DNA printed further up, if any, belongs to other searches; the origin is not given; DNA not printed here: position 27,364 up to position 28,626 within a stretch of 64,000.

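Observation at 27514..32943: MoxR AAA+ ATPase in an operon with three periplasmic SurA/PpiC-type chaperones and no VWA/DUF58 partner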

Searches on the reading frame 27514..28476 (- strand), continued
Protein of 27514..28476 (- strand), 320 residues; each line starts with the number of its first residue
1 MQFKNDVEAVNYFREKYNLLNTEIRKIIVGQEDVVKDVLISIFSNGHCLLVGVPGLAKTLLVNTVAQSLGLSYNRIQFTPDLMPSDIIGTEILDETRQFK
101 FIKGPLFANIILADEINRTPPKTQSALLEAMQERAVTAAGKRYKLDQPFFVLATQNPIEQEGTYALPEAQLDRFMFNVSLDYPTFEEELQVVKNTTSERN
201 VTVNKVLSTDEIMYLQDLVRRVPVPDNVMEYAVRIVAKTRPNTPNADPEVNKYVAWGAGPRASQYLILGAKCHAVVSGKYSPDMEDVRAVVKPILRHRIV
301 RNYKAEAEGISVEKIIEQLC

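Call 16: search_solved_structures(query=window:27514-28476:-, max_evalue=1e-10, show_alignments=1)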
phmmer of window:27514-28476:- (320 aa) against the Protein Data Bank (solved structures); distinct sequences matched with E-value up to 1e-10: 6.
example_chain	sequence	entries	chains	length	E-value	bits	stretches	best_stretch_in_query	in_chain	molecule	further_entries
2r44_A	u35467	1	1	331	6.4e-83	281.5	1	1-319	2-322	Uncharacterized protein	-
6or5_A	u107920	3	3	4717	1.2e-13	54.2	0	48-175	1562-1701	Midasin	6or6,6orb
6i27_A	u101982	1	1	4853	8.5e-11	44.8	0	48-194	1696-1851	Midasin,Midasin,Midasin,Midasin,Midasin,Midasin,Midasin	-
6i26_A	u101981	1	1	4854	8.5e-11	44.8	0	48-194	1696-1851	Midasin,Midasin,Midasin,Midasin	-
6hyp_A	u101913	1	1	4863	8.5e-11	44.8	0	48-194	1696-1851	Midasin,Midasin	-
5jcs_s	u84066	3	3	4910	8.8e-11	44.7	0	48-194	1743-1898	Midasin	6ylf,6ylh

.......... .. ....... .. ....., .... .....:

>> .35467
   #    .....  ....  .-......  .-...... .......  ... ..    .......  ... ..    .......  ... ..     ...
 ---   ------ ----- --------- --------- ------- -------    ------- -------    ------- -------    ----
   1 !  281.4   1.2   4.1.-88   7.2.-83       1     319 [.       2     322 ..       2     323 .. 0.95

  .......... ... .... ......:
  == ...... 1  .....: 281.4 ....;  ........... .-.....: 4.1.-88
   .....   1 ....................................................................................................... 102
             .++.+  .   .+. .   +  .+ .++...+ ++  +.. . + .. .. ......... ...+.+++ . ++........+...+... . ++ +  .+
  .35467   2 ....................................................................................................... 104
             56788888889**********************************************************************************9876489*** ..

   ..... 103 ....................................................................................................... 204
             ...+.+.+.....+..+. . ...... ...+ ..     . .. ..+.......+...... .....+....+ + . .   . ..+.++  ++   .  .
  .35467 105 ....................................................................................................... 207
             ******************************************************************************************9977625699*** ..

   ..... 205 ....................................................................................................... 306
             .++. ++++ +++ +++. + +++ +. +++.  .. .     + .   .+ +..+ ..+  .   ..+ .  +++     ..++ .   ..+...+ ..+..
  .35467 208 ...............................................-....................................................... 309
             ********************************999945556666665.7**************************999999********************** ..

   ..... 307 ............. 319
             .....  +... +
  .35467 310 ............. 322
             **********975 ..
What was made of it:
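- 27514..28476 (-): 320-aa cytoplasmic MoxR-family AAA+ ATPase, last gene of the cluster, 18 nt after the SurA stop. It belongs to a distinct clade with no partner gene nearby. It matches PDB 2r44 (CHU_0153) at 6.4e-83, about 50% identity (call 16).
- On MoxR family of AAA+ ATPases (Pfam AAA_3 / COG0714): Full-length match to MoxR structure 2r44 at 6.4e-83 (call 16).
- Closest known: CHU_0153 of Cytophaga hutchinsonii. Same: It aligns full-length at about 50% identity (6.4e-83, call 16).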

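Call 44: search_protein_families(library=pfam, proteins=[L050:9995-12184:+, L066:5974-8478:+, L055:6579-7184:+, L039:7828-8649:+, L072:5116-7035:+, L014:9105-9914:-, L047:9080-9892:-, L056:9365-9916:+, L065:9312-9926:+, L076:7656-9545:+], max_evalue=0.001)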
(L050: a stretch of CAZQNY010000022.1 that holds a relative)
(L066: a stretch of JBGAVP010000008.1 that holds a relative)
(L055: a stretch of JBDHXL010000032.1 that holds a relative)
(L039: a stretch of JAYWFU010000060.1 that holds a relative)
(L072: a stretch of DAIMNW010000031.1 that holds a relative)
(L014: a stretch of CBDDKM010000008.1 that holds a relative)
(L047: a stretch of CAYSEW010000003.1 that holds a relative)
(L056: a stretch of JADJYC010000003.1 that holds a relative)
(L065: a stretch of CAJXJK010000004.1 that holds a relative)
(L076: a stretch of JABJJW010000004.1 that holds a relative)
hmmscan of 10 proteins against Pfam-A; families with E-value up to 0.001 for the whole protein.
L050:9995-12184:+ (729 aa): 11 families
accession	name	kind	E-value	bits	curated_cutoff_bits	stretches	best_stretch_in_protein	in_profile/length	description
PF07726.17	AAA_3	-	1.4e-62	209.9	27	1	48-177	1-131/131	ATPase family associated with various cellular activities (AAA)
PF13173.12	AAA_14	-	1.6e-21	77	27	1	357-485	3-129/129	AAA domain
PF07728.20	AAA_5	-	6.8e-16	59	22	1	50-175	3-139/139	AAA domain (dynein-related subfamily)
PF00004.35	AAA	-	2.4e-10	41.4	21.2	1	50-177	2-125/131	ATPase family associated with various cellular activities (AAA)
PF17863.7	AAA_lid_2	-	5.3e-10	39.3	22.7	1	251-310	5-64/74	AAA lid domain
PF20030.5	bpMoxR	-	5.3e-08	32.6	27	1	17-183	2-168/205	MoxR domain in the MoxR-vWA-beta-propeller ternary systems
PF05496.18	RuvB_N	-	1.3e-05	25.4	27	0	46-138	33-114/159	Holliday junction DNA helicase RuvB P-loop domain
PF00493.29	MCM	-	0.00021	20.9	23.3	0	111-160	124-175/224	MCM P-loop domain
PF13191.12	AAA_16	-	0.00038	21.4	32.6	0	357-400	25-71/167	AAA ATPase domain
PF25199.1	nSTAND_NTPase5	-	0.00046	20.5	34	0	355-423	40-106/145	Novel STAND NTPase 5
PF00158.32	Sigma54_activat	-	0.00089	19.4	20.2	0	111-158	96-144/168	Sigma-54 interaction domain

L066:5974-8478:+ (834 aa): 2 families
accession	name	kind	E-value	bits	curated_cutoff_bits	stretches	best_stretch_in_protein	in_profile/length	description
PF18939.6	DUF5686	-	1.8e-47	162.6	39.2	1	139-776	8-665/669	Family of unknown function (DUF5686)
PF13715.12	CarbopepD_reg_2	-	3.4e-17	62.7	32.2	1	31-115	1-88/88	CarboxypepD_reg-like domain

L055:6579-7184:+ (201 aa): 0 families

L039:7828-8649:+ (273 aa): 0 families

L072:5116-7035:+ (639 aa): 9 families
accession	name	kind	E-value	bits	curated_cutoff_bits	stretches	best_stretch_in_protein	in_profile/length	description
PF07676.18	PD40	-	1.2e-29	102.1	20.9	1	273-313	1-38/38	WD40-like Beta Propeller Repeat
PF00691.25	OmpA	-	4.1e-24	85.2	27.2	1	535-630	1-98/98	OmpA family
PF00515.34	TPR_1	-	1.2e-09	38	27.8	0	68-95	5-32/34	Tetratricopeptide repeat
PF13181.12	TPR_8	-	1.9e-08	34.2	25.7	1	66-96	3-33/34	Tetratricopeptide repeat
PF07719.23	TPR_2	-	4.4e-08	33.1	27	0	37-62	8-33/34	Tetratricopeptide repeat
PF13414.12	TPR_11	-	1.4e-07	31.5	26.8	0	42-74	6-38/42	TPR repeat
PF13424.12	TPR_12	-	6.3e-06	26.7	30.1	1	68-124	5-70/77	Tetratricopeptide repeat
PF13432.12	TPR_16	-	6.8e-06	26.9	32.7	0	38-96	5-63/65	Tetratricopeptide repeat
PF14938.12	SNAP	-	0.0008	19.4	25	0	17-124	61-180/282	Soluble NSF attachment protein, SNAP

L014:9105-9914:- (269 aa): 1 family
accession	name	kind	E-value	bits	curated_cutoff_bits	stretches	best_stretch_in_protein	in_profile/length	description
PF05013.17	FGase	-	5.5e-59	200.4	28.9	1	16-236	2-219/219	N-formylglutamate amidohydrolase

L047:9080-9892:- (270 aa): 1 family
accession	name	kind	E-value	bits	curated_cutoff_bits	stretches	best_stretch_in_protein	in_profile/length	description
PF05013.17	FGase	-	3e-58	198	28.9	1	19-239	2-219/219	N-formylglutamate amidohydrolase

L056:9365-9916:+ (183 aa): 1 family
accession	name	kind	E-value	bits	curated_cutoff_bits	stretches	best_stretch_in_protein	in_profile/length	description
PF01694.28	Rhomboid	-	8.7e-19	68.6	22.6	1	48-179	4-141/143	Rhomboid domain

L065:9312-9926:+ (204 aa): 1 family
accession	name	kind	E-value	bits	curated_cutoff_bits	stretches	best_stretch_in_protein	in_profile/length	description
PF01694.28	Rhomboid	-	2.8e-18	66.9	22.6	1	55-186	4-141/143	Rhomboid domain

L076:7656-9545:+ (629 aa): 3 families
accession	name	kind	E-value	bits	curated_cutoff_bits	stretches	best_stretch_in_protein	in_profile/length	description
PF00183.23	HSP90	-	2.9e-46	158.9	24.4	1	210-604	60-458/518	Hsp90 protein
PF13589.12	HATPase_c_3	-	3.7e-11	43.6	25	1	26-149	5-106/137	Histidine kinase-, DNA gyrase B-, and HSP90-like ATPase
PF02518.31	HATPase_c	-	2.8e-07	31.4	26.4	1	28-174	10-109/111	Histidine kinase-, DNA gyrase B-, and HSP90-like ATPase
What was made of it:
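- In relocated cases MoxR sits next to a rhomboid gene (two loci) or HtpG (one locus) (call 44).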

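Call 57: search_dna_similar(query=window:27514-28476:-, collection=plasmids, mode=protein, max_rows=25, max_evalue=1e-30)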
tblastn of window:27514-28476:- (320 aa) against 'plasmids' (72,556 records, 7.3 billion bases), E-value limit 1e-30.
Records with a match: 420; places in all: 448; records where one place covers at least 80% of the query: 411.
Best place of each record, by identity: <60% 420.
By first word of the organism name: Ralstonia 137; Rhizobium 73; Sinorhizobium 28; Paracoccus 13; Haladaptatus 9; Ensifer 9; Halorussus 9; Azospirillum 8; Vibrio 7; Natrinema 6; and 71 more.
By predicted mobility (MOB-suite, as given by PLSDB): non-mobilizable 239; mobilizable 159; conjugative 22.
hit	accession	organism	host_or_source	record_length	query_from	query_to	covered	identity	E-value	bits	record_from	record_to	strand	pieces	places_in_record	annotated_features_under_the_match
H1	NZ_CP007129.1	Gemmatirosa kalamazoonensis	-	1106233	4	320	99%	50.0%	4e-103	338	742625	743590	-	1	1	record has no annotation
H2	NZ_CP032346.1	Azospirillum brasilense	soil sample,Agricultural field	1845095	2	320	100%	48.6%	2e-93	310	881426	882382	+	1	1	record has no annotation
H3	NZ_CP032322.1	Azospirillum argentinense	soil sample,Agricultural field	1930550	2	320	100%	48.6%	2e-93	310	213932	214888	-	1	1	record has no annotation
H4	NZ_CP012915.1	Azospirillum brasilense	Digitaria eriantha,microbe,root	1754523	2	320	100%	48.6%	2e-93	310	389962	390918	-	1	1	none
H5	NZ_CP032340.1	Azospirillum brasilense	soil sample,Agricultural field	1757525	2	320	100%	48.6%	2e-93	310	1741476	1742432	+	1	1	none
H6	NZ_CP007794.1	Azospirillum argentinense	Triticum aestivum L.,Root,wheat ...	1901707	2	320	100%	48.6%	4e-93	309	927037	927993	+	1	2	record has no annotation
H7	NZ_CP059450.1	Azospirillum brasilense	Prokaryotes,soil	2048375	2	320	100%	48.6%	4e-93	309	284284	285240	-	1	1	none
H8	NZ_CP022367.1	Azospirillum sp. TSH58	single cell,paddy soils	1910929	2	320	100%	48.6%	5e-93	309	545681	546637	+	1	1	record has no annotation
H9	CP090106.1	Sinorhizobium meliloti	Medicago,Cell culture,Plant nodule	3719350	19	320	94%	49.7%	1e-94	313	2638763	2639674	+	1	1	MoxR family ATPase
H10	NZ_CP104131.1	Sinorhizobium sp. K101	Phaseolus vulgaris,cell ...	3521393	19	320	94%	49.7%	2e-94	313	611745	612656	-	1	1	none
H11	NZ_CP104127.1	Sinorhizobium sp. M103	Phaseolus vulgaris,cell ...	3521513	19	320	94%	49.7%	2e-94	313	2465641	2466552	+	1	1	none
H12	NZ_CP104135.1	Sinorhizobium sp. C101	Phaseolus vulgaris,cell ...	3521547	19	320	94%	49.7%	2e-94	313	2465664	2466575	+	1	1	none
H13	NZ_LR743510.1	Methylobacterium bullatum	-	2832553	24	320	93%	50.5%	2e-94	313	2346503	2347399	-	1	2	none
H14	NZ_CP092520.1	Cetobacterium somerae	Danio rerio,tissue sample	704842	15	320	96%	48.4%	1e-91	305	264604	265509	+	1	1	MoxR family ATPase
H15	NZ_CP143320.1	Cetobacterium somerae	intestine of Yellow Catfish,pure culture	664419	15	320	96%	48.4%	2e-91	304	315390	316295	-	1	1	MoxR family ATPase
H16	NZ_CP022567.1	Rhizobium leguminosarum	Root nodule,Pisum sativum root-nodule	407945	20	320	94%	48.9%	1e-96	319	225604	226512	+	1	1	MoxR family ATPase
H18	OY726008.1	Phocaeicola massiliensis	-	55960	6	320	98%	45.8%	1e-81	276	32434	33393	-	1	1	record has no annotation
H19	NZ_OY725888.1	Bacteroides finegoldii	-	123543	20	320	94%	47.4%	3e-81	275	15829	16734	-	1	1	AAA family ATPase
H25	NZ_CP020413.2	Leptospira interrogans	Homo sapiens,human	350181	4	316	98%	44.6%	1e-84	285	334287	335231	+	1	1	MoxR family ATPase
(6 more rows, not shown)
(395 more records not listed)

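Call 58: get_annotated_region(hit=H19, flank=9000)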
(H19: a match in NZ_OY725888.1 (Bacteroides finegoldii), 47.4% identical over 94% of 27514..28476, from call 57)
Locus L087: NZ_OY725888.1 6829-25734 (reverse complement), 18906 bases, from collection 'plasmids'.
description: Bacteroides finegoldii strain Bacteroides finegoldii TSDC17.2-1.1 plasmid 78, complete sequence
organism: Bacteroides finegoldii (NCBI taxid 338188)
taxonomy: Bacteria; Bacteroidota; Bacteroidia; Bacteroidales; Bacteroidaceae; Bacteroides; Bacteroides finegoldii
host: -; source: -; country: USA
typing (MOB-suite, as given by PLSDB): non-mobilizable
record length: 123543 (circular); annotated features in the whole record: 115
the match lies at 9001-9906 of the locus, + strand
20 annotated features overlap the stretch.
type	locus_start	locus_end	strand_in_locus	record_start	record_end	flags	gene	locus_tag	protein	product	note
CDS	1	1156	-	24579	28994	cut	-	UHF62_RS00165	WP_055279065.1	translocation/assembly module TamB domain-containing protein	GO:0009306 - protein secretion [Evidence IEA]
CDS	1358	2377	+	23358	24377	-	tsaD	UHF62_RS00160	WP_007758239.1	tRNA (adenosine(37)-N6)-threonylcarbamoyltransferase complex transferase subunit TsaD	GO:0006400 - tRNA modification [Evidence IEA]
CDS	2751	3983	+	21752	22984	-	-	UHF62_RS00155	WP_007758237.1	competence/damage-inducible protein A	-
CDS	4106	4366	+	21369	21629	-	rpmB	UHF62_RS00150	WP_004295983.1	50S ribosomal protein L28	GO:0006412 - translation [Evidence IEA]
CDS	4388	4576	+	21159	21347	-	rpmG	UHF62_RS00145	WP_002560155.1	50S ribosomal protein L33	GO:0006412 - translation [Evidence IEA]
CDS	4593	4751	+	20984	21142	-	-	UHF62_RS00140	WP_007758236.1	DUF4295 domain-containing protein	-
CDS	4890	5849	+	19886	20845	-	ftsY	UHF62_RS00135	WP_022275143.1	signal recognition particle-docking protein FtsY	GO:0009306 - protein secretion [Evidence IEA]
CDS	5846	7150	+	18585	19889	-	rimO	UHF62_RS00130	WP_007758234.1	30S ribosomal protein S12 methylthiotransferase RimO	GO:0018339 - peptidyl-L-beta-methylthioaspartic acid biosynthetic process from peptidyl-aspartic acid [Evidence IEA]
CDS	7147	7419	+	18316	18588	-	-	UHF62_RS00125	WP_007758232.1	HU family DNA-binding protein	GO:0030261 - chromosome condensation [Evidence IEA]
CDS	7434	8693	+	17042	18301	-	-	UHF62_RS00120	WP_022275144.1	HU family DNA-binding protein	-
CDS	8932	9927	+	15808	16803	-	-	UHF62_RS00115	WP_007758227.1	AAA family ATPase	-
CDS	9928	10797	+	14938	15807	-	-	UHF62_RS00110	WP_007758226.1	DUF58 domain-containing protein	-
CDS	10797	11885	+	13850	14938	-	-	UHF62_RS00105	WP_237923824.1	BatD family protein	-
CDS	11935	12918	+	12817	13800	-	-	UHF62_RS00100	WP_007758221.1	VWA domain-containing protein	-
CDS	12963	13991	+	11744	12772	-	-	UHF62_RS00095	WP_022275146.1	VWA domain-containing protein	-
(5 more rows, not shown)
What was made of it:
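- Closest known: Bat. Different: The Bat MoxR is the first gene of MoxR-DUF58-BatD-VWA-VWA-TPR-BatD-TPR (call 58).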

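Call 59: get_annotated_region(hit=H25, flank=7000)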
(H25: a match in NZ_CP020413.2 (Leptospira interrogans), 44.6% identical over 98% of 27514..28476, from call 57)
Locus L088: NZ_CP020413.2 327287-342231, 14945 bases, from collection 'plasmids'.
description: Leptospira interrogans serovar Copenhageni strain FDAARGOS_203 plasmid unnamed1, complete sequence
organism: Leptospira interrogans (NCBI taxid 44275)
taxonomy: Bacteria; Spirochaetota; Spirochaetia; Leptospirales; Leptospiraceae; Leptospira; Leptospira interrogans
host: -; source: Homo sapiens,human; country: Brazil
typing (MOB-suite, as given by PLSDB): non-mobilizable
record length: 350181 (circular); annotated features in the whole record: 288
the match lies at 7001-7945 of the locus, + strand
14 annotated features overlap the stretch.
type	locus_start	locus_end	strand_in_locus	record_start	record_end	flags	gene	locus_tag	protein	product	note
CDS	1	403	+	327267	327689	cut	-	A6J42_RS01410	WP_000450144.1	SRPBCC family protein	-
CDS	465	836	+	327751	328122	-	-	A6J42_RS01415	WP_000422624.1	hypothetical protein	-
CDS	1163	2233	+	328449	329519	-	-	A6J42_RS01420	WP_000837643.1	DUF1574 domain-containing protein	-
CDS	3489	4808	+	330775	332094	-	-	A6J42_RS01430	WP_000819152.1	LIC20035 family adhesin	-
CDS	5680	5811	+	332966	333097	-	-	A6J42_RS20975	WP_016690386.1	hypothetical protein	-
CDS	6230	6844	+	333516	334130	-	-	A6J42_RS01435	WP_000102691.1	hypothetical protein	-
CDS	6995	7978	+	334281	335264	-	-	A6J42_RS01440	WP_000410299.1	MoxR family ATPase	-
CDS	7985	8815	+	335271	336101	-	-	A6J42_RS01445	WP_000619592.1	DUF58 domain-containing protein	-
CDS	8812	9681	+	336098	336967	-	-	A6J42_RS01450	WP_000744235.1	hypothetical protein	-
CDS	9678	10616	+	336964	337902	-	-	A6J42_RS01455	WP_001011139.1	VWA domain-containing protein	-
CDS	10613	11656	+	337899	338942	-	-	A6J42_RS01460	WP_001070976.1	VWA domain-containing protein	-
CDS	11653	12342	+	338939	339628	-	-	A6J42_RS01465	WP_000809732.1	tetratricopeptide repeat protein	-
CDS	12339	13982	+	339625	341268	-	-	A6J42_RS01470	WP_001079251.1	BatD family protein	-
CDS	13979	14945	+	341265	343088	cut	htpG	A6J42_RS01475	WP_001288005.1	molecular chaperone HtpG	GO:0006457 - protein folding [Evidence IEA]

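Call 60: get_annotated_region(hit=H16, flank=6000)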
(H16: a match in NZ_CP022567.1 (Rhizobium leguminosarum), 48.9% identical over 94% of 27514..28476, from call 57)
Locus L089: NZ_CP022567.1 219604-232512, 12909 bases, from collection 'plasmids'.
description: Rhizobium leguminosarum bv. viciae strain BIHB 1148 plasmid pSK03, complete sequence
organism: Rhizobium leguminosarum (NCBI taxid 387)
taxonomy: Bacteria; Pseudomonadota; Alphaproteobacteria; Hyphomicrobiales; Rhizobiaceae; Rhizobium; Rhizobium leguminosarum
host: -; source: Root nodule,Pisum sativum root-nodule; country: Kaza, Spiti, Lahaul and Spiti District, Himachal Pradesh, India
typing (MOB-suite, as given by PLSDB): non-mobilizable
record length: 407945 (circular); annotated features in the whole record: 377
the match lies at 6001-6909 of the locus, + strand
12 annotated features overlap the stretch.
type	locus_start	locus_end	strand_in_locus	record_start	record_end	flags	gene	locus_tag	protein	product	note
CDS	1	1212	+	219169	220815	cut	-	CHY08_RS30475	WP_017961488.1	Na/Pi cotransporter family protein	GO:0044341 - sodium-dependent phosphate transport [Evidence IEA]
CDS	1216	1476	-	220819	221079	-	-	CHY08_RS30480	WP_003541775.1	hypothetical protein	-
CDS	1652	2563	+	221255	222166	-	hemF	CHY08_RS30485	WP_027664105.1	oxygen-dependent coproporphyrinogen oxidase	GO:0006779 - porphyrin-containing compound biosynthetic process [Evidence IEA]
CDS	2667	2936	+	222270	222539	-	-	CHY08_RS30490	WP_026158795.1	hypothetical protein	-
CDS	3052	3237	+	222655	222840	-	-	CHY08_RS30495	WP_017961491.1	DUF1059 domain-containing protein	-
CDS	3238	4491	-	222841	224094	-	-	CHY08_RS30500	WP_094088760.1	CCA tRNA nucleotidyltransferase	-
CDS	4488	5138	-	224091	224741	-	-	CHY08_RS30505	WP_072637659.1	CoA pyrophosphatase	-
CDS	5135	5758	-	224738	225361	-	-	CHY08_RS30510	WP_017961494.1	DUF1285 domain-containing protein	-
CDS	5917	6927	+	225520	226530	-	-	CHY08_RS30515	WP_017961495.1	MoxR family ATPase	-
CDS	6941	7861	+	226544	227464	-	-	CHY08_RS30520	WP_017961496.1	DUF58 domain-containing protein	-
CDS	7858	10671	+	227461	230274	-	-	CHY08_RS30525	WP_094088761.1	DUF4159 domain-containing protein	-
CDS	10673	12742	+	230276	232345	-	-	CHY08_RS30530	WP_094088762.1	hypothetical protein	-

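Call 61: get_annotated_region(hit=H14, flank=6000)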
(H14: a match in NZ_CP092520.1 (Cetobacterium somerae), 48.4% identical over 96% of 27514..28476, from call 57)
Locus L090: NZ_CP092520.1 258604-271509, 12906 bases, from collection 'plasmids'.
description: Cetobacterium somerae strain CS2105-BJ plasmid unnamed1, complete sequence
organism: Cetobacterium somerae (NCBI taxid 188913)
taxonomy: Bacteria; Fusobacteriota; Fusobacteriia; Fusobacteriales; Fusobacteriaceae; Cetobacterium; Cetobacterium somerae
host: -; source: Danio rerio,tissue sample; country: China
typing (MOB-suite, as given by PLSDB): non-mobilizable
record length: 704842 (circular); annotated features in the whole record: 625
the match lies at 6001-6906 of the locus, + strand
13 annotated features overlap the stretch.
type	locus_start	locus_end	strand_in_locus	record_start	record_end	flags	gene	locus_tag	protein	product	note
CDS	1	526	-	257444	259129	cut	-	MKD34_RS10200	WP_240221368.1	M3 family oligoendopeptidase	GO:0006508 - proteolysis [Evidence IEA]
CDS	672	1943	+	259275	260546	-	-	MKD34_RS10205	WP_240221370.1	aldehyde dehydrogenase family protein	-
CDS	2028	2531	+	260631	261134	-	-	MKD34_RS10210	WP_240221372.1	hypothetical protein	-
CDS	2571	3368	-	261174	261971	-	-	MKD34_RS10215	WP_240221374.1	Cof-type HAD-IIB family hydrolase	-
CDS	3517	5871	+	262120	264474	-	-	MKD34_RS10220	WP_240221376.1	EAL domain-containing protein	-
CDS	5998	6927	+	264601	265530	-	-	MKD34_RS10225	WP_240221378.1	MoxR family ATPase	-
CDS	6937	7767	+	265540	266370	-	-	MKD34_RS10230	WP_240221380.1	DUF58 domain-containing protein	-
CDS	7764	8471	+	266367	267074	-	-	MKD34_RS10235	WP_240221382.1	hypothetical protein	-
CDS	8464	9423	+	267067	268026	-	-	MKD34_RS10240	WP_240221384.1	VWA domain-containing protein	-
CDS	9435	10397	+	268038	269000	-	-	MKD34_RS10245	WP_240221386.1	VWA domain-containing protein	-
CDS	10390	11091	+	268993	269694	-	-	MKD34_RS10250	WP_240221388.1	hypothetical protein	-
CDS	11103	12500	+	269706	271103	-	-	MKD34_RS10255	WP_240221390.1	BatD family protein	-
CDS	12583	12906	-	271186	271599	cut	-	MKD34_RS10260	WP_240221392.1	hypothetical protein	-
